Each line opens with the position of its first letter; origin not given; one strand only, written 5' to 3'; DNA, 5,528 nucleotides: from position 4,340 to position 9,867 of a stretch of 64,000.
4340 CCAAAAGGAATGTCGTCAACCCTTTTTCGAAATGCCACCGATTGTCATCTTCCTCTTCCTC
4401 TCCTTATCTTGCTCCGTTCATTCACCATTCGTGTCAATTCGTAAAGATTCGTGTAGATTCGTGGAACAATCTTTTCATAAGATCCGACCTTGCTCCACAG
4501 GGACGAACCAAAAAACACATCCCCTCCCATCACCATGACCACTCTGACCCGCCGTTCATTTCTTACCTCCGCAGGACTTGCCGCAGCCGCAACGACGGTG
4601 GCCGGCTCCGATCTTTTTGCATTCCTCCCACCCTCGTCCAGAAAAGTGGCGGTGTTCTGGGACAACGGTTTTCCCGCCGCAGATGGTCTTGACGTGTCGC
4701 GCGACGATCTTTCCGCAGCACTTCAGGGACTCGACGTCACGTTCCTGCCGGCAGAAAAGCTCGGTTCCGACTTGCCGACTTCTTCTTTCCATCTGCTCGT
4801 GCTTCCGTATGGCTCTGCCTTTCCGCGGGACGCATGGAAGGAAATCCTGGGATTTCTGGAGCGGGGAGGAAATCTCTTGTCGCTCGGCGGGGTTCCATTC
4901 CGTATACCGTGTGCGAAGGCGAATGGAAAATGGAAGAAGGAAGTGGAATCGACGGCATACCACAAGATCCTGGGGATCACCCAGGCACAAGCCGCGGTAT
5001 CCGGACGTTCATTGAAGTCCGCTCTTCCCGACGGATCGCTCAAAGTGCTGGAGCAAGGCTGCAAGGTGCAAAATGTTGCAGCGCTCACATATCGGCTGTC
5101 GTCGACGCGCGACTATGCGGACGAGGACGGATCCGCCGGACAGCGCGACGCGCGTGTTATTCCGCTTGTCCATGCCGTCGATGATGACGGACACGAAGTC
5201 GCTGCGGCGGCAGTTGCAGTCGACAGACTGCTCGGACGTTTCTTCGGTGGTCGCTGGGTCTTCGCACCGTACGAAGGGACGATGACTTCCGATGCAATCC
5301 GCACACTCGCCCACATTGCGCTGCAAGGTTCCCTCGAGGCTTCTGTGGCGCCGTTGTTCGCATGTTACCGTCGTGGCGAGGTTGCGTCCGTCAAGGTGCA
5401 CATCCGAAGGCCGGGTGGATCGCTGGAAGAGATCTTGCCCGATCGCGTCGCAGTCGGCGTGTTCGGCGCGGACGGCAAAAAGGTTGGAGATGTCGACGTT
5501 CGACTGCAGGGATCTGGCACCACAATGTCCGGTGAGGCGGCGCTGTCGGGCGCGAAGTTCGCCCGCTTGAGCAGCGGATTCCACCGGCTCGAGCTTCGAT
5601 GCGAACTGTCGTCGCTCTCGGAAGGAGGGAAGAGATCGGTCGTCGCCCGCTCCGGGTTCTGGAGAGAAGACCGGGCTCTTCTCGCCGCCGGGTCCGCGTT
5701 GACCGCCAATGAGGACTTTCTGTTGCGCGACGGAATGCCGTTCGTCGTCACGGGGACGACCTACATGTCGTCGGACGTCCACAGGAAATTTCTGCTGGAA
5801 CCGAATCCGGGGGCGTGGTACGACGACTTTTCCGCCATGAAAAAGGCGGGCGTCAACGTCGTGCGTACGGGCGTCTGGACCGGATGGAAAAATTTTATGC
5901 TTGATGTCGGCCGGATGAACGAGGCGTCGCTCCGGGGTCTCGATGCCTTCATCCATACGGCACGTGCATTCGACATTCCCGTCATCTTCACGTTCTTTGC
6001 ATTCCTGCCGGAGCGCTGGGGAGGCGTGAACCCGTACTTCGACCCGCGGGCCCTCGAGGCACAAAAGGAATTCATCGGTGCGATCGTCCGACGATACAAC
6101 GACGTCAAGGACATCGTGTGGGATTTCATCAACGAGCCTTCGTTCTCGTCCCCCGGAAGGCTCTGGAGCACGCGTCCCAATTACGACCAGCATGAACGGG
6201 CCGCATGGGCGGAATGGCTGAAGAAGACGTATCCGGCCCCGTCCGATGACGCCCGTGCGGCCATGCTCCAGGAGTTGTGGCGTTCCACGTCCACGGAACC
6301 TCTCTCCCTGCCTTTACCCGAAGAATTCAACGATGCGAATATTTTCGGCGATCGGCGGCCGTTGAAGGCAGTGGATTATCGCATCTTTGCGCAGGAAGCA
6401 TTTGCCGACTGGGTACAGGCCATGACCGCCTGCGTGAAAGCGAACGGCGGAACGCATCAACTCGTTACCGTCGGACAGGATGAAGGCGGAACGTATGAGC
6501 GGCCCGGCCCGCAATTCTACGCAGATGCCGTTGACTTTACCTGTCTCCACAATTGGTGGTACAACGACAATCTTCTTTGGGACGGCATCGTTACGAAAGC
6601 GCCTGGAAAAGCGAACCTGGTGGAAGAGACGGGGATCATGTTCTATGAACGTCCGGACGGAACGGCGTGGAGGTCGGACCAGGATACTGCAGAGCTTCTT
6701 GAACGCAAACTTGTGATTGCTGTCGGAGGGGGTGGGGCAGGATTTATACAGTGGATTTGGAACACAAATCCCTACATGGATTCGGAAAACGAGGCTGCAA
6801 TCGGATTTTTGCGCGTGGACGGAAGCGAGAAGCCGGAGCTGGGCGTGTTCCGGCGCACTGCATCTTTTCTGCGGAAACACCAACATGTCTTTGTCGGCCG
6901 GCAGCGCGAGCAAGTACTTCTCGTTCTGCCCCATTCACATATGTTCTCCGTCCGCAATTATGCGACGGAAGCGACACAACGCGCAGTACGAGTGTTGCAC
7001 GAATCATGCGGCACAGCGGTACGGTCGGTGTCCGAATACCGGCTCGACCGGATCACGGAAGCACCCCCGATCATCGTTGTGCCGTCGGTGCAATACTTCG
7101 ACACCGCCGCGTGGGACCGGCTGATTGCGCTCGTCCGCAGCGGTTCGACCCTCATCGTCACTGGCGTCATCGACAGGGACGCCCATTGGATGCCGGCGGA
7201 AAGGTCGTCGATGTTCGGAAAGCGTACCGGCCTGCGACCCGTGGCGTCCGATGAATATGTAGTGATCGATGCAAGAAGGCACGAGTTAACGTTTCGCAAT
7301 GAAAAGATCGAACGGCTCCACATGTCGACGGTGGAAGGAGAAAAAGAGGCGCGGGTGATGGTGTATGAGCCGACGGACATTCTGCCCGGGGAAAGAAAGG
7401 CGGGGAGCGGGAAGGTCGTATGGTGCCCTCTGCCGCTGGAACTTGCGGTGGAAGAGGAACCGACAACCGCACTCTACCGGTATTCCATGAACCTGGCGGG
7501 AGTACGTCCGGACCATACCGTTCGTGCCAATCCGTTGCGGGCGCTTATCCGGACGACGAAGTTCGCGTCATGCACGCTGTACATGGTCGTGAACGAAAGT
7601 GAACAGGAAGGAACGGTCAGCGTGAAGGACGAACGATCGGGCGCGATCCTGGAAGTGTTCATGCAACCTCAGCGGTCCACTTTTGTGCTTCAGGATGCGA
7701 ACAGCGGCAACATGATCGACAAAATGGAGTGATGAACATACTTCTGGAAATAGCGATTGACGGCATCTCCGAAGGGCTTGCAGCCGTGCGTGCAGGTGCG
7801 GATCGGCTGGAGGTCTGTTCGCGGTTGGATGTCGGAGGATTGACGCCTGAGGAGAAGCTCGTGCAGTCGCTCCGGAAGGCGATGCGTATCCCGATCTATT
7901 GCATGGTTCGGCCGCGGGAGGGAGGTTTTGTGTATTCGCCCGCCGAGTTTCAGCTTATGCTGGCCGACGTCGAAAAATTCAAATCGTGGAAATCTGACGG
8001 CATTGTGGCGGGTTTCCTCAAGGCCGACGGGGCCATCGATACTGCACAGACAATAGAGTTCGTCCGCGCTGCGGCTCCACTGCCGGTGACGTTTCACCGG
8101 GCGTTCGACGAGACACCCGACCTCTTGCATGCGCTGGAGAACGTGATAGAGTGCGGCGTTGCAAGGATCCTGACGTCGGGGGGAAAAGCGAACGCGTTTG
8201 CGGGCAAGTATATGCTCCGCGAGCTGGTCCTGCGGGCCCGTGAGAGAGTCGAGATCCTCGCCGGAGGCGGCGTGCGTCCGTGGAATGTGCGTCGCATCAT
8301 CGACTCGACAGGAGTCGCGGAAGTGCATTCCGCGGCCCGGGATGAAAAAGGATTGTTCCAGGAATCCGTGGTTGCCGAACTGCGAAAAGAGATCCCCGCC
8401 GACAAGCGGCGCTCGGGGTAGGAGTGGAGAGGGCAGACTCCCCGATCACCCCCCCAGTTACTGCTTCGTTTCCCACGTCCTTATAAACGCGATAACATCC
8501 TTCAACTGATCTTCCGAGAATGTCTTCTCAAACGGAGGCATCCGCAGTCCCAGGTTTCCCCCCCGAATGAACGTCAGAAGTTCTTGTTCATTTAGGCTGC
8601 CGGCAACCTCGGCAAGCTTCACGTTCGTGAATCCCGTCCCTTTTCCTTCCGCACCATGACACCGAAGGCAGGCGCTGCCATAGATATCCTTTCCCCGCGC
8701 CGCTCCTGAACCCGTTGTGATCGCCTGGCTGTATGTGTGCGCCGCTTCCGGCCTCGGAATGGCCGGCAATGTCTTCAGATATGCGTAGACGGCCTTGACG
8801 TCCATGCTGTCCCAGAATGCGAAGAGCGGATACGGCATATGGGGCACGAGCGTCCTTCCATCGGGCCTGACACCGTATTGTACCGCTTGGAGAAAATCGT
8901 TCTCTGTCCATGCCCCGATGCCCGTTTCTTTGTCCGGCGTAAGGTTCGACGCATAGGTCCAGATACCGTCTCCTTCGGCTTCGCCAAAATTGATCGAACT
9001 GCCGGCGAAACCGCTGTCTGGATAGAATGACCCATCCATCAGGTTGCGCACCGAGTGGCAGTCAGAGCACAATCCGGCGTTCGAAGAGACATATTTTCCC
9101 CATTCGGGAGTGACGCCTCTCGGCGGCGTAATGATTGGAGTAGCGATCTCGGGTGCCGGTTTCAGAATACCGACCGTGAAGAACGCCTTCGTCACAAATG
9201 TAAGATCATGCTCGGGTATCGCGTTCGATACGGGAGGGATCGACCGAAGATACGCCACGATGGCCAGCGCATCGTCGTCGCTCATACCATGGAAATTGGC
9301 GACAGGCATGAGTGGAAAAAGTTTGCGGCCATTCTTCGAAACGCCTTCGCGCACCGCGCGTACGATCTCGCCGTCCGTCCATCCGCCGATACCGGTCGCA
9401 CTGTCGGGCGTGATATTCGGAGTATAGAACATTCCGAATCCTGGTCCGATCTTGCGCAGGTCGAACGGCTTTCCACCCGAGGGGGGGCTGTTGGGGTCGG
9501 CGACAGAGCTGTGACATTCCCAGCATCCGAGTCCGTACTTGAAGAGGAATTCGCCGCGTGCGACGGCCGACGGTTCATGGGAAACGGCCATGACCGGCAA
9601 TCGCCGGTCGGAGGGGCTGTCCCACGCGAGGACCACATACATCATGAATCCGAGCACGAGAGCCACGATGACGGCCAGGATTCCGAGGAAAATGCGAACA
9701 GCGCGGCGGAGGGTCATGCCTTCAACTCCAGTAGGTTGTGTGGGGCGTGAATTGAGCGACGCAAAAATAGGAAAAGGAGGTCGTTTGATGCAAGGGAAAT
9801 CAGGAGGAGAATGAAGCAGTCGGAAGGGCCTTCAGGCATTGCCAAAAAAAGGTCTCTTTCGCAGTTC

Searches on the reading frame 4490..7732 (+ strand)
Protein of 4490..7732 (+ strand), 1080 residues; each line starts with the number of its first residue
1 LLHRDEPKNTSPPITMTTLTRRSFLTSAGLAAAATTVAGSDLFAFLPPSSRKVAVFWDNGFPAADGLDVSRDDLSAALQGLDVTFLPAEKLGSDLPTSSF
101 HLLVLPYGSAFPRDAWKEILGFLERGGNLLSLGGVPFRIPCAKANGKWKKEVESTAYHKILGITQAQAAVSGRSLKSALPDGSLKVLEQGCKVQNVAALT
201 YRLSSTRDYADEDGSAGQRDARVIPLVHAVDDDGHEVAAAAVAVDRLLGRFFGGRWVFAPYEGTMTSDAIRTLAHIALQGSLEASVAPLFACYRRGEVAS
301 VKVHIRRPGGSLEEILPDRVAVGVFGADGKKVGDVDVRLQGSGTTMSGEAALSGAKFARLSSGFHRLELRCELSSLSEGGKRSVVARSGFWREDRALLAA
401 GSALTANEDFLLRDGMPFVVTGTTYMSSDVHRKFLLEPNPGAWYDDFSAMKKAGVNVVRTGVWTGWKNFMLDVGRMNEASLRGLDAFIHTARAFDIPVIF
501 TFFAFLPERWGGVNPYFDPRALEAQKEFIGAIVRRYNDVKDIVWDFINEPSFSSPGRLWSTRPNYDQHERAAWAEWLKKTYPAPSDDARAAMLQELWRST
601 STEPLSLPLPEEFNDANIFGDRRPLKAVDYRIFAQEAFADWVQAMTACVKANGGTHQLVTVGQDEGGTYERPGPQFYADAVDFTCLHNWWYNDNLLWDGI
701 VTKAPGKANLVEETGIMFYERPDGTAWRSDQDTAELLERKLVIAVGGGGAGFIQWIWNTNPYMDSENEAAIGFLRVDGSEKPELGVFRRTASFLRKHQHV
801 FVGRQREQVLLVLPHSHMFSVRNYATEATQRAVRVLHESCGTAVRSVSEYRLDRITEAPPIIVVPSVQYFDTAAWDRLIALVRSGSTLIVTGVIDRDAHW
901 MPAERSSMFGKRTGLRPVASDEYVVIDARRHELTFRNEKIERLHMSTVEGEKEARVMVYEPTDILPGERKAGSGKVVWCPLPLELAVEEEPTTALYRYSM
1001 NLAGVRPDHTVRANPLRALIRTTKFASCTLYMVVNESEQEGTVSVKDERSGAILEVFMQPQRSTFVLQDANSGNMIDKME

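Call 29: search_protein_families(library=pfam, proteins=[window:4490-7732:+], max_evalue=0.001)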
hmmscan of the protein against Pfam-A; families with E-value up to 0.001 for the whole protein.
window:4490-7732:+ (1080 aa): 1 family
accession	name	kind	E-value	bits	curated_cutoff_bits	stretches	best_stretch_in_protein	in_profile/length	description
PF00150.24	Cellulase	-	2.2e-06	27.8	23.5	1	444-573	24-143/272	Cellulase (glycosyl hydrolase family 5)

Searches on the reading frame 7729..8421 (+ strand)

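Call 29: search_protein_families(library=pfam, proteins=[window:7729-8421:+], max_evalue=0.001)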
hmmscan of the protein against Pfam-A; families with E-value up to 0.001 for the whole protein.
window:7729-8421:+ (230 aa): 1 family
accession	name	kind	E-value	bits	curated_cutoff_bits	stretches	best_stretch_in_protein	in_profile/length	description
PF03932.20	CutC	-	2.2e-65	220.4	23.3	1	4-203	1-200/202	CutC family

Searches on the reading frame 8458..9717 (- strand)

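Call 29: search_protein_families(library=pfam, proteins=[window:8458-9717:-], max_evalue=0.001)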
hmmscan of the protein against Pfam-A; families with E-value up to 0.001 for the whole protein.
window:8458-9717:- (419 aa): 2 families
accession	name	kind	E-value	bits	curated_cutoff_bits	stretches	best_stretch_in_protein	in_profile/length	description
PF00034.26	Cytochrom_C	-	2e-19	71.1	21.3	1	339-414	1-88/90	Cytochrome c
PF13442.11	Cytochrome_CBB3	-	3.8e-17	62.8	27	1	339-412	3-68/68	Cytochrome C oxidase, cbb3-type, subunit III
